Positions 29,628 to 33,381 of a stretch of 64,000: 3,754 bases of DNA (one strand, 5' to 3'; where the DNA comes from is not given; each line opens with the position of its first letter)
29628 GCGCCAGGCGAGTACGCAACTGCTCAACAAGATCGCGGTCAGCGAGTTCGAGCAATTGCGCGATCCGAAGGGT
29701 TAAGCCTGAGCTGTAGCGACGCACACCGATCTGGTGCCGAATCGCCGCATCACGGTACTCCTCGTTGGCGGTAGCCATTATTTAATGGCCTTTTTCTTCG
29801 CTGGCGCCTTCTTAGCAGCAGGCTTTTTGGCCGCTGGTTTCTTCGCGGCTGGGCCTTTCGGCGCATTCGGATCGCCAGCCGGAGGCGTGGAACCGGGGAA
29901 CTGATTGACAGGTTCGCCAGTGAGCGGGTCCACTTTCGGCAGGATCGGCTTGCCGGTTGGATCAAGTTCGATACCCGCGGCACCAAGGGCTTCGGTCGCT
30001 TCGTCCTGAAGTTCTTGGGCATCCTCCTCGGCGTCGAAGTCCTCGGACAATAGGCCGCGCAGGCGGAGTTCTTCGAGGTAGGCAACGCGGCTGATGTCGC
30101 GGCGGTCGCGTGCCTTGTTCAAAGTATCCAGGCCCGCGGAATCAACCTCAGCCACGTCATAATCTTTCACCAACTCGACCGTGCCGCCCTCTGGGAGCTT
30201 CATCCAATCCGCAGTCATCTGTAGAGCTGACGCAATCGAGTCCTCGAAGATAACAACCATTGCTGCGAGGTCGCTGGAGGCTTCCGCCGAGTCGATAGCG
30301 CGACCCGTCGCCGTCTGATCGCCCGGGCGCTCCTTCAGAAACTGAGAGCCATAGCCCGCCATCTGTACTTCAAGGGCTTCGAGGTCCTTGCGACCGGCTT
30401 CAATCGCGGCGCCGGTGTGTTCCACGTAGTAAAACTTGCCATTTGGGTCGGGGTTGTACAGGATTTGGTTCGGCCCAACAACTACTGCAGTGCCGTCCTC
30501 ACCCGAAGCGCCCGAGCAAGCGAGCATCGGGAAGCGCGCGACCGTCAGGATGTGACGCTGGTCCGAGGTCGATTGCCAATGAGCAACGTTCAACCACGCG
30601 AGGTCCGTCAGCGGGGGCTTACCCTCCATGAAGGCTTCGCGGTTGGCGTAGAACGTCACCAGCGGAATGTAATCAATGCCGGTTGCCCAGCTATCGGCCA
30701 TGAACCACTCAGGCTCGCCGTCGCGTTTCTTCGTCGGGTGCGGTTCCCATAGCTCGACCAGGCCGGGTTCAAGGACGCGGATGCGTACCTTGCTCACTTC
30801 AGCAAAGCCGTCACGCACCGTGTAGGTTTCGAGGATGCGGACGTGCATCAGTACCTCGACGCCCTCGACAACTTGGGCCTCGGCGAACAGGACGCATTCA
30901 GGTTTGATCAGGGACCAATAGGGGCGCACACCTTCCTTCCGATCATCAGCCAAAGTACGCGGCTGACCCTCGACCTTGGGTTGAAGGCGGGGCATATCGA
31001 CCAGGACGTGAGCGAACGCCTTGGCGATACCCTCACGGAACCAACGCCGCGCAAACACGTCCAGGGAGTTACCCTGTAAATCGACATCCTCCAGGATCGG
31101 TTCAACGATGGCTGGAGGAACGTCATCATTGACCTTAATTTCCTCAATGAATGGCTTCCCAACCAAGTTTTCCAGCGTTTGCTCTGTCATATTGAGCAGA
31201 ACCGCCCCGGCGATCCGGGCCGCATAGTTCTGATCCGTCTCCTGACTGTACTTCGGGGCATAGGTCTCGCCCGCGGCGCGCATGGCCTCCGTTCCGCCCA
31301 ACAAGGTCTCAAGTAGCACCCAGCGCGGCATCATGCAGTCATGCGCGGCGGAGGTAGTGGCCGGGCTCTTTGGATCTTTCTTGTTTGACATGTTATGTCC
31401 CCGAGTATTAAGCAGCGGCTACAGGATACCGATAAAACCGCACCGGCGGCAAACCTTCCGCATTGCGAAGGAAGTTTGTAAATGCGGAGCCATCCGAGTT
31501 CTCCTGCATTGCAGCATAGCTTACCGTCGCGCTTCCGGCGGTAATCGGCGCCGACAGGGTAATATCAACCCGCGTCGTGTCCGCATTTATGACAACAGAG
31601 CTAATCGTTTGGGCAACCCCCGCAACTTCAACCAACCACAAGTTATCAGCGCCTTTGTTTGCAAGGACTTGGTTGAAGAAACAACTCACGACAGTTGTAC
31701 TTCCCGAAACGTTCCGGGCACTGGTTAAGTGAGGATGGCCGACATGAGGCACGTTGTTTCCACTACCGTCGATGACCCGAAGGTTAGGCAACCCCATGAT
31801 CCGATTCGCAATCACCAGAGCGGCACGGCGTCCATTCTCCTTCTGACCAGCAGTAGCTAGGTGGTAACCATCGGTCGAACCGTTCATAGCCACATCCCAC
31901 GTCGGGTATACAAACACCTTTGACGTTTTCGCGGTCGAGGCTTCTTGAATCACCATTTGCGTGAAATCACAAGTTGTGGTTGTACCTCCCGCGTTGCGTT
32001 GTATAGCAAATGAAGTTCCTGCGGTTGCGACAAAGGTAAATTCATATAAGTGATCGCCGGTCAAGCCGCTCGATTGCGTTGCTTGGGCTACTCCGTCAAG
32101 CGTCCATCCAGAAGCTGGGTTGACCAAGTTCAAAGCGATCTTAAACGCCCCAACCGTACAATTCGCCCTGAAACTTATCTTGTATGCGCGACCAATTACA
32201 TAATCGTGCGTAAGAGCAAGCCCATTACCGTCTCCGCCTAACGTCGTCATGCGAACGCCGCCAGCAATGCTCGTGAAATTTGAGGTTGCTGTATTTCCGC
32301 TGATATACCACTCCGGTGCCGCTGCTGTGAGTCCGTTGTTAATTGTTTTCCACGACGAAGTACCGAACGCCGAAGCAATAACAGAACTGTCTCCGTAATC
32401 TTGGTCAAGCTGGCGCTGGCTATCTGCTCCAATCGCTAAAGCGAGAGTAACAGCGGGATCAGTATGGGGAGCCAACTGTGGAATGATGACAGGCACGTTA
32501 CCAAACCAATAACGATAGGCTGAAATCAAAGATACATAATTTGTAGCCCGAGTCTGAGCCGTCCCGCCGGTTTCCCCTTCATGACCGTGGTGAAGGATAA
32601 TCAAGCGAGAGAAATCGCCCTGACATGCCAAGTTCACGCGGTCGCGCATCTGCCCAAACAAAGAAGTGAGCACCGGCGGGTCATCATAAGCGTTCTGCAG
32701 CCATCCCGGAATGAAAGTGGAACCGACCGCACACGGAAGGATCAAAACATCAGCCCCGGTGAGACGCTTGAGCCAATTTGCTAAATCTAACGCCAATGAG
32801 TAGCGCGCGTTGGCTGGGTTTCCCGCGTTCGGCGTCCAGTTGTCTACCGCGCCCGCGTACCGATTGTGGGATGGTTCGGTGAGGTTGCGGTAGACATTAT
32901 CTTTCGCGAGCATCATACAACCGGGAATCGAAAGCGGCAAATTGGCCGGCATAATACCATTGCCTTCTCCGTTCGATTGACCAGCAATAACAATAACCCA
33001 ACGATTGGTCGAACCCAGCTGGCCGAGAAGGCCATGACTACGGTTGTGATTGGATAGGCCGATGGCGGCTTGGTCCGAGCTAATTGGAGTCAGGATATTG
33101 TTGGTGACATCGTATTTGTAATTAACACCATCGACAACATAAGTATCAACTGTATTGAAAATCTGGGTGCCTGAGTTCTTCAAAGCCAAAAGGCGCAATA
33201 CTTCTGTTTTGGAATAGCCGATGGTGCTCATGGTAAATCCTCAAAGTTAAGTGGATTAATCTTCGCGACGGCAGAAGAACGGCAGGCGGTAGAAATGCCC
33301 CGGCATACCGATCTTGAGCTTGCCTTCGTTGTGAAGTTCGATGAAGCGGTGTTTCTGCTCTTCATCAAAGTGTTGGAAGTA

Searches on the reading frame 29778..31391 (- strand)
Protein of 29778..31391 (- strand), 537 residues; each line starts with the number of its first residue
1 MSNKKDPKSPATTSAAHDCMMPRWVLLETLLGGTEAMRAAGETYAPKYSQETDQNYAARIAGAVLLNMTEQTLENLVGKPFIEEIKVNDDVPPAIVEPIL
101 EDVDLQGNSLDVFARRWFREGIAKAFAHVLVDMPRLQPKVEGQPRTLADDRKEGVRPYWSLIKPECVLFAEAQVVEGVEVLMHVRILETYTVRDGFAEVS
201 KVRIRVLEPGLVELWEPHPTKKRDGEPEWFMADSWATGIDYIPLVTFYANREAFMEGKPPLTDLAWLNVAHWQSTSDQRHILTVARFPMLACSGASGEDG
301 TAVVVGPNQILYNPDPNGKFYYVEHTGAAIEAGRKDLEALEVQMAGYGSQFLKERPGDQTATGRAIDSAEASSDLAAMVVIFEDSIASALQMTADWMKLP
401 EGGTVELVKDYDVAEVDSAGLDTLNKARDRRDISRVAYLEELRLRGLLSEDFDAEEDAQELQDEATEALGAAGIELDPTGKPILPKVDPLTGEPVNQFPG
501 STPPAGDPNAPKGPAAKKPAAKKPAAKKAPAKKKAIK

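Call 7: search_protein_families(library=phrogs, proteins=[window:29778-31391:-], max_evalue=0.00001)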
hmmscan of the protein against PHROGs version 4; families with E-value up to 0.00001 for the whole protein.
window:29778-31391:- (537 aa): 1 family
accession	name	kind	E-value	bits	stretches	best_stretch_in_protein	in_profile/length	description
phrog_145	-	head and packaging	6.9e-129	431.8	1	3-473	3-474/493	portal protein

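Call 23: search_dna_similar(query=window:29778-31391:-, collection=phages, mode=protein, max_rows=25)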
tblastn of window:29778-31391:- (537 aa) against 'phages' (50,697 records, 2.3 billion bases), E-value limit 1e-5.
Records with a match: 450; places in all: 457; records where one place covers at least 80% of the query: 106.
Best place of each record, by identity: 60-80% 64; <60% 386.
By first word of the organism name: Pseudomonas 155; Xanthomonas 39; Klebsiella 36; Achromobacter 27; Stenotrophomonas 20; Acinetobacter 15; Escherichia 14; Serratia 11; Caulobacter 10; Bordetella 9; and 45 more.
By host as written in the record: Pseudomonas aeruginosa 54; - 27; Pseudomonas aeruginosa PAO1 25; Caulobacter vibrioides CB15 12; Escherichia coli 11; Achromobacter sp. 11; Pseudomonas sp. 10; Xanthomonas translucens pv. translucens (DSM 18974) 10; and 140 more.
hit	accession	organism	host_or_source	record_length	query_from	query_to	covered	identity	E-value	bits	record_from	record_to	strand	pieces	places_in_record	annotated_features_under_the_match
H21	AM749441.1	Pseudomonas virus Yua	Pseudomonas aeruginosa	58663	5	481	89%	69.3%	0e+0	641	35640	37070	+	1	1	gp52: structural phage protein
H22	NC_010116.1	Pseudomonas virus Yua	Pseudomonas aeruginosa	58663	5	481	89%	69.3%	0e+0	641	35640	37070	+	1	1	gp52: portal protein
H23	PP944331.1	Pseudomonas phage JM2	Pseudomonas aeruginosa PAO1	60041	5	481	89%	69.3%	0e+0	641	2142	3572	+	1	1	portal protein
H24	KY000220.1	Bordetella phage FP1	Bordetella bronchiseptica ATCC 10580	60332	1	488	91%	67.7%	0e+0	637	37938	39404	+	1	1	structural protein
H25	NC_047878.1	Bordetella phage FP1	Bordetella bronchiseptica ATCC 10580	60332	1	488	91%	67.7%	0e+0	637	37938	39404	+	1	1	portal protein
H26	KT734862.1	Pseudomonas phage PAE1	Pseudomonas aeruginosa strain PAO9505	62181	2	481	89%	68.7%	0e+0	645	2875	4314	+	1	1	putative structural protein | putative nuclease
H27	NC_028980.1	Pseudomonas phage PAE1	Pseudomonas aeruginosa strain PAO9505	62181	2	481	89%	68.7%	0e+0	645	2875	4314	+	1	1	portal protein | HNH endonuclease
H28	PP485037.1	Pseudomonas phage BILI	Pseudomonas aeruginosa PAO-1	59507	5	481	89%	69.1%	0e+0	639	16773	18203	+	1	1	62kDa structural protein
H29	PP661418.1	Pseudomonas phage Jack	Pseudomonas aeruginosa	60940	5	481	89%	69.1%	0e+0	639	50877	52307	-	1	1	62 kDa structural protein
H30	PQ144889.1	Pseudomonas phage NEU2024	Pseudomonas aeruginosa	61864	1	481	90%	68.3%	0e+0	642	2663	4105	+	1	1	62 kDa structural protein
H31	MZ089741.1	Pseudomonas phage PSA39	wastewater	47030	1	481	90%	68.3%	0e+0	641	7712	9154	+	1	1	62kDa structural protein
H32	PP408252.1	Pseudomonas phage vB_Pa-PAC5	Pseudomonas aeruginosa PAO1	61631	1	481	90%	68.3%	0e+0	641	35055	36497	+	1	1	62 kDa structural protein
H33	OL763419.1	Pseudomonas phage Churro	Pseudomonas aeruginosa PAO1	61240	5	481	89%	68.9%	0e+0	638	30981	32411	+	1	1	hypothetical protein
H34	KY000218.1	Bordetella phage MW2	Bordetella bronchiseptica ATCC 10580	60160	1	502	93%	65.4%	0e+0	628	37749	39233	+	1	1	structural protein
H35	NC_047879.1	Bordetella phage MW2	Bordetella bronchiseptica ATCC 10580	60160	1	502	93%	65.4%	0e+0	628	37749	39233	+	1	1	portal protein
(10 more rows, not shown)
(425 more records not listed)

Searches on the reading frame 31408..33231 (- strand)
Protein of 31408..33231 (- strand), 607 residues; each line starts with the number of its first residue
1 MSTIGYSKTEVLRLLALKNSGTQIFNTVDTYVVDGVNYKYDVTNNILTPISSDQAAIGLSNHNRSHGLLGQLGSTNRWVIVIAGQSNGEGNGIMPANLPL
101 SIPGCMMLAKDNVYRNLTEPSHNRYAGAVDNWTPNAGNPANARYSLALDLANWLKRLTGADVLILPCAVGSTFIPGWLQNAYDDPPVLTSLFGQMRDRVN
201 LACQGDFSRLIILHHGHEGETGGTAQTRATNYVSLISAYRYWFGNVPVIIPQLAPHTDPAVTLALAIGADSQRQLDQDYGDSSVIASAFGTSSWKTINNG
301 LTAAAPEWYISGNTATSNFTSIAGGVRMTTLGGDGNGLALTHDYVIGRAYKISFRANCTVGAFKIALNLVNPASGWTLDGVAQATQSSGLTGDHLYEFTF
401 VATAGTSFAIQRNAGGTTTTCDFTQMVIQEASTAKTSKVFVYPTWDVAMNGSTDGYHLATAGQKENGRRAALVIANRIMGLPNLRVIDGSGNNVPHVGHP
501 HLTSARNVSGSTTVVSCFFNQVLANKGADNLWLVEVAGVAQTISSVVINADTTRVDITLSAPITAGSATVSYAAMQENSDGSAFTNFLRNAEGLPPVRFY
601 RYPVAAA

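Call 7: search_protein_families(library=phrogs, proteins=[window:31408-33231:-], max_evalue=0.00001)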
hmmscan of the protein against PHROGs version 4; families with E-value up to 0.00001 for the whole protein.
window:31408-33231:- (607 aa): 0 families

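Call 87: search_protein_families(library=pfam, proteins=[window:31408-33231:-], max_evalue=0.001)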
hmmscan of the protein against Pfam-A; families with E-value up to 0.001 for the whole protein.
window:31408-33231:- (607 aa): 1 family
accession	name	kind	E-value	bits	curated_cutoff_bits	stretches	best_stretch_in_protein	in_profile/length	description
PF03629.24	SASA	-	5.3e-10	39.7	24.8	1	78-257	3-172/226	Carbohydrate esterase, sialic acid-specific acetylesterase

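Call 88: search_dna_similar(query=window:31408-33231:-, collection=phages, mode=protein, max_rows=15)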
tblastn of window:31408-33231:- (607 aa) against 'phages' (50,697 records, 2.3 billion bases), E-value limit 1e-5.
No match.
